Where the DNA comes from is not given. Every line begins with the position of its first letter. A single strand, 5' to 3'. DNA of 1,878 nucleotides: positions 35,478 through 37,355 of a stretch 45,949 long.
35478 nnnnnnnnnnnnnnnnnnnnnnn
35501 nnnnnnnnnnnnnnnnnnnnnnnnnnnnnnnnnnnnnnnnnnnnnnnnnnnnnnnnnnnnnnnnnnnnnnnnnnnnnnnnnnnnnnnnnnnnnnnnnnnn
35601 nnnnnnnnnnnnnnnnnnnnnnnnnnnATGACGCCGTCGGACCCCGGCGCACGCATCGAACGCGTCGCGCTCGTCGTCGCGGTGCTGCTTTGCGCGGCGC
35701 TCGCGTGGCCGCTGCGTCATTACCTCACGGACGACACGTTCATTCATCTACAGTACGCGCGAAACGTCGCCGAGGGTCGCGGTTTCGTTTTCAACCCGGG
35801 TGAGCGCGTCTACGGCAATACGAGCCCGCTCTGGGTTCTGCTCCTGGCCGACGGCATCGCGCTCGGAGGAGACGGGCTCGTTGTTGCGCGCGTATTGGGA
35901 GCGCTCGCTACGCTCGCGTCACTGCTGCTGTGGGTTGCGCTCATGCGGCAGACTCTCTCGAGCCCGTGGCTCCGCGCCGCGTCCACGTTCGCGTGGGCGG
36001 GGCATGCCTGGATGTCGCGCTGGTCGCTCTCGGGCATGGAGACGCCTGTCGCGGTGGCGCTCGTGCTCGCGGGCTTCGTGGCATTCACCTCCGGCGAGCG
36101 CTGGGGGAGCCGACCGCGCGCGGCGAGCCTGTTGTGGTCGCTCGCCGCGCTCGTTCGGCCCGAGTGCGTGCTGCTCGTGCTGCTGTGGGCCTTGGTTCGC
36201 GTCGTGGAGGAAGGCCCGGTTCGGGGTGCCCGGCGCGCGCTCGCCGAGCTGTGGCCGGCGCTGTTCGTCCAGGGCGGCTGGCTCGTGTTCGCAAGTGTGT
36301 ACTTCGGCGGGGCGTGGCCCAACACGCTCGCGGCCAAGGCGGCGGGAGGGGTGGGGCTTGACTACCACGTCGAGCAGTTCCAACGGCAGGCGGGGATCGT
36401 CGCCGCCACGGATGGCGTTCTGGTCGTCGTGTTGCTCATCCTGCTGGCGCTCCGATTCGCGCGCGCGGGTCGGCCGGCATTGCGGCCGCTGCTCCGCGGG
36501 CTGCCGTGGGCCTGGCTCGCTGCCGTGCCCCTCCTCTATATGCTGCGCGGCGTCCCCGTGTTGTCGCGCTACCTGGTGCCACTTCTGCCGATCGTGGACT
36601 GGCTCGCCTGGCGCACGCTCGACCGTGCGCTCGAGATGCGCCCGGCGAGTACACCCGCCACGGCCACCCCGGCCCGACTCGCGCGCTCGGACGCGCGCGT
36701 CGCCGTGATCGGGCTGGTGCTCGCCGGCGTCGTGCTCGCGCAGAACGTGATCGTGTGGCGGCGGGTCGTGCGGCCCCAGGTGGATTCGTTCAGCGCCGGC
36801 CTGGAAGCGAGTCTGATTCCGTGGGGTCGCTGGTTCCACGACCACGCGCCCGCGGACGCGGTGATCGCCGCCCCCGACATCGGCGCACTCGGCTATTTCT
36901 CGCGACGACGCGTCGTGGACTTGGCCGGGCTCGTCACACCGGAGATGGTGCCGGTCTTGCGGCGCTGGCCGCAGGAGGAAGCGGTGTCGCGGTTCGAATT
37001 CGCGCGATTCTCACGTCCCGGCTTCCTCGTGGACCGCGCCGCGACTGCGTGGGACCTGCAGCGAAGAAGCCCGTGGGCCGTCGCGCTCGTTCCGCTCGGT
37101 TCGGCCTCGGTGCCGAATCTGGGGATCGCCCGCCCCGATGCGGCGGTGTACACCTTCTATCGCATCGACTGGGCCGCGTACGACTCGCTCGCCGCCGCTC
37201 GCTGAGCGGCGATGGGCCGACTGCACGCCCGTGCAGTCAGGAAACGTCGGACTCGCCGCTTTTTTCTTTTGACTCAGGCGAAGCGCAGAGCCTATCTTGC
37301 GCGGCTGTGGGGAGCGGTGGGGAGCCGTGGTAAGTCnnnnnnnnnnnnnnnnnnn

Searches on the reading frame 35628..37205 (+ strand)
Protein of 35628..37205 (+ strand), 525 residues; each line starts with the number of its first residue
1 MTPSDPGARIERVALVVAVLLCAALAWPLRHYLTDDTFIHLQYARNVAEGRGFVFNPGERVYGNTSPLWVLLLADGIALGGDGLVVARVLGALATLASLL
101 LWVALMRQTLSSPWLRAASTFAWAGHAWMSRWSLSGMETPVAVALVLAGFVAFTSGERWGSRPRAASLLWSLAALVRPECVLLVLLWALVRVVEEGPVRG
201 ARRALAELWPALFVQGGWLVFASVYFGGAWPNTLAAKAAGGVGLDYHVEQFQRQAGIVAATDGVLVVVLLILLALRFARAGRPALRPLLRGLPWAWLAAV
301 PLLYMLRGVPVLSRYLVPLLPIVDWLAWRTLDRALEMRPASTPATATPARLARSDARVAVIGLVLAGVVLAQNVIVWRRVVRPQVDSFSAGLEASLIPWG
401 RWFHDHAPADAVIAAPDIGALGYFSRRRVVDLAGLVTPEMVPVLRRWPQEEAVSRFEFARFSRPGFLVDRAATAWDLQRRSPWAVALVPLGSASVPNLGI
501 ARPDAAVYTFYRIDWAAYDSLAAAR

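Call 8: search_protein_families(library=pfam, proteins=[window:35628-37205:+], max_evalue=0.01)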
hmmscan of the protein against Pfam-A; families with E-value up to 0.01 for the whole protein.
window:35628-37205:+ (525 aa): 0 families

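Call 9: search_protein_families(library=ncbifam, proteins=[window:35628-37205:+], max_evalue=0.01)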
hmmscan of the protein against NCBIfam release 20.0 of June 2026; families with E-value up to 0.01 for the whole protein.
window:35628-37205:+ (525 aa): 2 families
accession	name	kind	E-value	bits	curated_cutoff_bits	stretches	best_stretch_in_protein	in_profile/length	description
NF041481.1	beta_arabfuran_tase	equivalog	4.2e-10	38.3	1050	1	13-106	4-99/633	terminal beta-(1->2)-arabinofuranosyltransferase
NF047440.1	LA3751_2_3_fam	subfamily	0.0016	17.4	200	1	52-191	68-207/460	LA_3751/LA_3752 family putative glycosyltransferase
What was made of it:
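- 35628..37205 (+): 525-aa polytopic membrane protein, GT-C-like (AftB-like). NCBIfam beta-arabinofuranosyltransferase 38 bits, below cutoff (call 9).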

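Call 51: search_solved_structures(query=window:35628-37205:+, max_evalue=10)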
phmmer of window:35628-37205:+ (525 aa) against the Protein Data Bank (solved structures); distinct sequences matched with E-value up to 10: 1.
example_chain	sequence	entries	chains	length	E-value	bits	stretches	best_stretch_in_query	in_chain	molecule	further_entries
9dlf_C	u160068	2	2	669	0.00043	22.1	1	12-274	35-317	Arabinosyltransferase AftB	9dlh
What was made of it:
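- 35628..37205 (+): phmmer hit to arabinosyltransferase AftB 9dlf, E 4.3e-4, residues 12-274 (call 51).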
